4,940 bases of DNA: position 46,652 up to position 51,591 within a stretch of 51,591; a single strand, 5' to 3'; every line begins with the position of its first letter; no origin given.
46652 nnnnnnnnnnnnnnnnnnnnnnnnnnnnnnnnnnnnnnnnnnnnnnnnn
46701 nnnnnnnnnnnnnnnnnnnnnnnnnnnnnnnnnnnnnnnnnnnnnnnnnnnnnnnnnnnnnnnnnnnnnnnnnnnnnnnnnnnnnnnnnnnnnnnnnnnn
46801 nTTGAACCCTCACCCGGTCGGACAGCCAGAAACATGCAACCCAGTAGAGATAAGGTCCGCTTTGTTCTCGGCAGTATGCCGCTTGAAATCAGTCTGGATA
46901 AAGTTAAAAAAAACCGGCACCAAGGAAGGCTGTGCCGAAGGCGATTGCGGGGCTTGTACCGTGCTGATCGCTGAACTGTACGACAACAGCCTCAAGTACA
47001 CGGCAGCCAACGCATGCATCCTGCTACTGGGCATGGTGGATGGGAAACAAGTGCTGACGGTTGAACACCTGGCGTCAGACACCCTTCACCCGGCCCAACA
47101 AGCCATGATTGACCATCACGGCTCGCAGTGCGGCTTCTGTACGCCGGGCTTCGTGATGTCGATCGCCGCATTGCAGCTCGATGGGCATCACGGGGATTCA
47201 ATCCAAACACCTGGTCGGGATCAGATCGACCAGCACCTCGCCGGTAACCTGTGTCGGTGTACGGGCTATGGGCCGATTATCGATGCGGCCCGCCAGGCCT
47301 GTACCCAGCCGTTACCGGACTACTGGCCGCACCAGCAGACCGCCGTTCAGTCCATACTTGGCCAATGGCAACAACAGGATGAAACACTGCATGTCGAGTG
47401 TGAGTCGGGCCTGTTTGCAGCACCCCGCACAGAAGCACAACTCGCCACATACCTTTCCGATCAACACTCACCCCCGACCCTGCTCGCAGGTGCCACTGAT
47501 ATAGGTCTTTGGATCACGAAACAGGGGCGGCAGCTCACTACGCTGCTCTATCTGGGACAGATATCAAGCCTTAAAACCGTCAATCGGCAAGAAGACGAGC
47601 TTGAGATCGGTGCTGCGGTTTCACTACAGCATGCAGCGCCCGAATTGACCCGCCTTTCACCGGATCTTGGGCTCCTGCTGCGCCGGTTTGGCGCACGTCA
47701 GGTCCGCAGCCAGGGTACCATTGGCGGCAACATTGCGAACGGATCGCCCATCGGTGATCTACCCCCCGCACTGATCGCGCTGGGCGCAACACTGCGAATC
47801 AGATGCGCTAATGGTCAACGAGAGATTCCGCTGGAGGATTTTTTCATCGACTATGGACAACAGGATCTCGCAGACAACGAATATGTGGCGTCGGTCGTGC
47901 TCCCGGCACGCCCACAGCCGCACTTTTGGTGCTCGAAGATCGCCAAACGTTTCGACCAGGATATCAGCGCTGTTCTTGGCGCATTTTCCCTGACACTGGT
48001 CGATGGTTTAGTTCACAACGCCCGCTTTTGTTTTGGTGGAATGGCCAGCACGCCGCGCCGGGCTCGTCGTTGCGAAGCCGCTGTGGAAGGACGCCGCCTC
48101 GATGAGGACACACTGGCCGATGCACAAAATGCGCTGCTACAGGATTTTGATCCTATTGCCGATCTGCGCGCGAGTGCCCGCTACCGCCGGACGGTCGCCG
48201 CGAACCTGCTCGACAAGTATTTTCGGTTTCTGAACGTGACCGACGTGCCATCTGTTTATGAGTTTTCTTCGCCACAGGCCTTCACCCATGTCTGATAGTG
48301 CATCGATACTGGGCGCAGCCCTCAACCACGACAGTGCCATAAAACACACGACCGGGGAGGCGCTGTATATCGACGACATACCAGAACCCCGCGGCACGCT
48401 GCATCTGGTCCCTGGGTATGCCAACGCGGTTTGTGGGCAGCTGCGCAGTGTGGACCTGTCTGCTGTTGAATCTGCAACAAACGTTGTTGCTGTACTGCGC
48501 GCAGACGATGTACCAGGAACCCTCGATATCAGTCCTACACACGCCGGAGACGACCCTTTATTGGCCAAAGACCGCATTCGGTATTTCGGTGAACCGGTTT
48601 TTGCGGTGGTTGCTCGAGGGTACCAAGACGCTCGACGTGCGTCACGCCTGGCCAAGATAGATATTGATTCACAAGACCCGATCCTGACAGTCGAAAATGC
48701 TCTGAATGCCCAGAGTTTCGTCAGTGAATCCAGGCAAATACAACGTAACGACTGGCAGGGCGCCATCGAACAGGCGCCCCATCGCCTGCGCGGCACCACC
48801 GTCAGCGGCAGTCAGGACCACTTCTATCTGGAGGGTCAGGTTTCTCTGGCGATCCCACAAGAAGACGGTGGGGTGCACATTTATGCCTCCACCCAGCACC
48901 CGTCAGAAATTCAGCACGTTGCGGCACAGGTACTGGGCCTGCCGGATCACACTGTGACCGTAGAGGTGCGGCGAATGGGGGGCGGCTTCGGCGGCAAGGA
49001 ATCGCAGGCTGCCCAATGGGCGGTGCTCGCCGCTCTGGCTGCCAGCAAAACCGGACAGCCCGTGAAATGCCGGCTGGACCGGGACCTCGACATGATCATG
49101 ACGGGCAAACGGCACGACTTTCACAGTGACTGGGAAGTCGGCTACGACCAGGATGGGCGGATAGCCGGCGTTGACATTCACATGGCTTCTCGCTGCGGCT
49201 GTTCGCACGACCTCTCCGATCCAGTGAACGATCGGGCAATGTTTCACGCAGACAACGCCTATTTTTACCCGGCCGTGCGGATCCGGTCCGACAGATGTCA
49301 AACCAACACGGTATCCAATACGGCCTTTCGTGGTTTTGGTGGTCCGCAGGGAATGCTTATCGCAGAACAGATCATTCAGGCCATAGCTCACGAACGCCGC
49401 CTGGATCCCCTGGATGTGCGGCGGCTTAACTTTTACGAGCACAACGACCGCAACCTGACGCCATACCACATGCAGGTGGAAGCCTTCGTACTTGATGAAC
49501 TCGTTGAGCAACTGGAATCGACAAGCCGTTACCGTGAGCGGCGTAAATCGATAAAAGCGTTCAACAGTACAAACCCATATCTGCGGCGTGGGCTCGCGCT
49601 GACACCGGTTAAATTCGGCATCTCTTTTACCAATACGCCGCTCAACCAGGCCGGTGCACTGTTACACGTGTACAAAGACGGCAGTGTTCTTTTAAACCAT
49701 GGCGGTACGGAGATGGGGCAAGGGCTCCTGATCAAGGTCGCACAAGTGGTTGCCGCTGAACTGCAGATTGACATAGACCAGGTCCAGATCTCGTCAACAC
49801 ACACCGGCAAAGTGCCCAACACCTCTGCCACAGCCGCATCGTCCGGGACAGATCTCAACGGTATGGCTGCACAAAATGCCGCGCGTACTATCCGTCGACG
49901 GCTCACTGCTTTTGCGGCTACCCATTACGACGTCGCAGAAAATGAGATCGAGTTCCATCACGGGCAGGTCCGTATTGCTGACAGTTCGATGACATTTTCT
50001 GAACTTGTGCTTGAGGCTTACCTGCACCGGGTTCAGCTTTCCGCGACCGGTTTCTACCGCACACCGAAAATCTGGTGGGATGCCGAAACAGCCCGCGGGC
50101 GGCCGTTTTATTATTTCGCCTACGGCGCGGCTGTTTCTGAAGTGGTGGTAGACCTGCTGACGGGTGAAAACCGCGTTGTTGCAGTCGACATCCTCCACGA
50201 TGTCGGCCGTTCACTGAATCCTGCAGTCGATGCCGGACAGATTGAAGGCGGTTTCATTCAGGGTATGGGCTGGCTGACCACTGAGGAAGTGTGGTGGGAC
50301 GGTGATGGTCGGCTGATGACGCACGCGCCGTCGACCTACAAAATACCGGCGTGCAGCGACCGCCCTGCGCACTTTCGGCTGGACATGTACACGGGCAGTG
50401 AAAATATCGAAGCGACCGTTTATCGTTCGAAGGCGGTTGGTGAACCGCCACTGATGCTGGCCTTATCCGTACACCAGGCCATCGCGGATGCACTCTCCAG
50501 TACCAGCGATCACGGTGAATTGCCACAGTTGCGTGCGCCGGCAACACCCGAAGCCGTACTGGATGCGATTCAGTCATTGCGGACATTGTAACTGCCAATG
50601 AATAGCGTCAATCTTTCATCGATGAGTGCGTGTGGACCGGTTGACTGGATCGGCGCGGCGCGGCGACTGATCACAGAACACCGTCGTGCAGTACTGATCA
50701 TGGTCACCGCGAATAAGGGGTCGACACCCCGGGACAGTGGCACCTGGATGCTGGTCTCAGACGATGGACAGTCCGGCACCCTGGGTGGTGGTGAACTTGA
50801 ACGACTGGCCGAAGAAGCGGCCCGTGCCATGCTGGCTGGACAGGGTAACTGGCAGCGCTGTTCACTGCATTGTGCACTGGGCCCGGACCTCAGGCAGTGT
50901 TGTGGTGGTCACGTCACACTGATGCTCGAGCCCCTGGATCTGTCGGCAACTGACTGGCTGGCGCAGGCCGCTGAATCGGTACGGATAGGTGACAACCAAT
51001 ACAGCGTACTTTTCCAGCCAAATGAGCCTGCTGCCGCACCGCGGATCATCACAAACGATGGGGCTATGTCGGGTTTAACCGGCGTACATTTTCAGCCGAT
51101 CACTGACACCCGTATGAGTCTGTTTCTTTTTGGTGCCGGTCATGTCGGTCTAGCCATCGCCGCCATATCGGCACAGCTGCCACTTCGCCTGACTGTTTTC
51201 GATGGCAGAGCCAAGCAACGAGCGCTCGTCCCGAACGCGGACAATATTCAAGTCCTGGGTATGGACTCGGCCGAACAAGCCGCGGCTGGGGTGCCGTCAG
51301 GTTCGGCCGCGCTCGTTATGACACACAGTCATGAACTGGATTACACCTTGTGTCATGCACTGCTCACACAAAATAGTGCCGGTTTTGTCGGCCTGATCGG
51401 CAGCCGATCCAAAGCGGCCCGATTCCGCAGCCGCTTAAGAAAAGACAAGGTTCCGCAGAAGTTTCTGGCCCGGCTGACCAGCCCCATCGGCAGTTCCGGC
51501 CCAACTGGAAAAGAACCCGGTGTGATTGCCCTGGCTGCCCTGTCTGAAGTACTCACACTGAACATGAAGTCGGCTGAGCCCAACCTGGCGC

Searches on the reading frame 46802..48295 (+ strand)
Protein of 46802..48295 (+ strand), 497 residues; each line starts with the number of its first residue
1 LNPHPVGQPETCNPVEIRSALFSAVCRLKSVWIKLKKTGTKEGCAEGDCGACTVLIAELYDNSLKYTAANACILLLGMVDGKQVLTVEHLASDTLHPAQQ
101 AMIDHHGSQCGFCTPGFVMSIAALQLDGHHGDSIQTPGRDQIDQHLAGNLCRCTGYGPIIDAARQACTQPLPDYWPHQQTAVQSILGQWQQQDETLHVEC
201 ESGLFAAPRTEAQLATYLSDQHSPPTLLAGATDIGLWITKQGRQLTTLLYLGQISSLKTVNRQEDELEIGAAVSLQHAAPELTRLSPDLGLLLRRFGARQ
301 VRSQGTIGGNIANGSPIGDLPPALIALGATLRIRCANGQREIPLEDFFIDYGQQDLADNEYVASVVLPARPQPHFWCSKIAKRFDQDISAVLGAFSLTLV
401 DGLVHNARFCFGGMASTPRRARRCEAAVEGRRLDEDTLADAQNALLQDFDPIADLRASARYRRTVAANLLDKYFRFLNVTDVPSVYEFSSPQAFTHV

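Call 25: search_protein_families(library=pfam, proteins=[window:46802-48295:+], max_evalue=0.001)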
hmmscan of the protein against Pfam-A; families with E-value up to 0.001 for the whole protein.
window:46802-48295:+ (497 aa): 3 families
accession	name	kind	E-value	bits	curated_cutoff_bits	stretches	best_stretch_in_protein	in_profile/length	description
PF00941.27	FAD_binding_5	-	4.7e-44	150.6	27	1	206-369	6-169/170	FAD binding domain in molybdopterin dehydrogenase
PF03450.22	CO_deh_flav_C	-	6.9e-30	103.6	25.5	1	379-475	4-100/102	CO dehydrogenase flavoprotein C-terminal domain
PF01799.25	Fer2_2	-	1.1e-27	96.4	30.3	1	86-163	1-74/75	[2Fe-2S] binding domain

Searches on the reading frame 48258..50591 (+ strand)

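Call 25: search_protein_families(library=pfam, proteins=[window:48258-50591:+], max_evalue=0.001)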
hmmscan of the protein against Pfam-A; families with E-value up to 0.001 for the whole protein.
window:48258-50591:+ (777 aa): 3 families
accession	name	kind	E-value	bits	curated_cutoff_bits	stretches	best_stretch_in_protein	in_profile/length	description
PF20256.3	MoCoBD_2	-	8.4e-100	334.3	27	1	419-703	2-283/283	Molybdopterin cofactor-binding domain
PF02738.23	MoCoBD_1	-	9.4e-85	284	27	1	160-392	12-244/244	Molybdopterin cofactor-binding domain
PF01315.27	Ald_Xan_dh_C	-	1.1e-16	61.5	31.3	1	32-137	1-107/110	Aldehyde oxidase and xanthine dehydrogenase, a/b hammerhead domain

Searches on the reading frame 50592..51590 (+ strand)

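Call 73: search_protein_families(library=pfam, proteins=[window:50592-51590:+], max_evalue=0.0001)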
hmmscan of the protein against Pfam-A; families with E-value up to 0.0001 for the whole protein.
window:50592-51590:+ (333 aa): 2 families
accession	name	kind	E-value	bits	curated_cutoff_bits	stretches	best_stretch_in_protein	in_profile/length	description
PF13478.12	XdhC_C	-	1.5e-30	106.7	29.7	1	177-320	1-125/125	XdhC Rossmann domain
PF02625.21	XdhC_CoxI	-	2.2e-15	56.8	24.3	1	27-84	2-60/68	XdhC and CoxI family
